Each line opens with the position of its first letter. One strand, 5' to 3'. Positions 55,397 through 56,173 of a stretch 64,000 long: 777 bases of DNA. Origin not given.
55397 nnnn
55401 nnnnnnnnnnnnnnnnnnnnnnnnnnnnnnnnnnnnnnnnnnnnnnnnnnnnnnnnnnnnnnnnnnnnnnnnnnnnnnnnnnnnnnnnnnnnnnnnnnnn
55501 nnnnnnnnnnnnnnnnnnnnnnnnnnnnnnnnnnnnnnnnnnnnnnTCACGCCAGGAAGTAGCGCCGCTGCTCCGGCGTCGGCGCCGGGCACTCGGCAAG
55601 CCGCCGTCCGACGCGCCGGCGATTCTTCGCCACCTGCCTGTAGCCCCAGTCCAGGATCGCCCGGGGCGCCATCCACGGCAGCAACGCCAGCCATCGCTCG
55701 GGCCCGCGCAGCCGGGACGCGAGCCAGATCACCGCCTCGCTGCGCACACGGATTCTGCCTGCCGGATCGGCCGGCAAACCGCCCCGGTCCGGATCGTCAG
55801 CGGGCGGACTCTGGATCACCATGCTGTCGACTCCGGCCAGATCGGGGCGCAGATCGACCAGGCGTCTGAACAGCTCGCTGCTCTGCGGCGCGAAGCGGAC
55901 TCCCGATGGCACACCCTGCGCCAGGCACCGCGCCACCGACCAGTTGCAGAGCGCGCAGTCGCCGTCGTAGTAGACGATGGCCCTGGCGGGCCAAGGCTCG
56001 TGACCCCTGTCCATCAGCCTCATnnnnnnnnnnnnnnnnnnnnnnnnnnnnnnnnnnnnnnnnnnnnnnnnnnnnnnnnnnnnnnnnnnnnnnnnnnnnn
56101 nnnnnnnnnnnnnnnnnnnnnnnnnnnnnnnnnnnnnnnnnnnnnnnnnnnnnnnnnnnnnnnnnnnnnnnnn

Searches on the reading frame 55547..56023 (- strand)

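Call 57: search_protein_families(library=pfam, proteins=[window:55547-56023:-], max_evalue=0.00001)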
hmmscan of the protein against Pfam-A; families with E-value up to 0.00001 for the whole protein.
window:55547-56023:- (158 aa): 1 family
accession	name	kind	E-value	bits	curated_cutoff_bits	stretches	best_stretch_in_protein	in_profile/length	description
PF04134.17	DCC1-like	-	1.3e-15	59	27.8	1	17-140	1-112/113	DCC1-like thiol-disulfide oxidoreductase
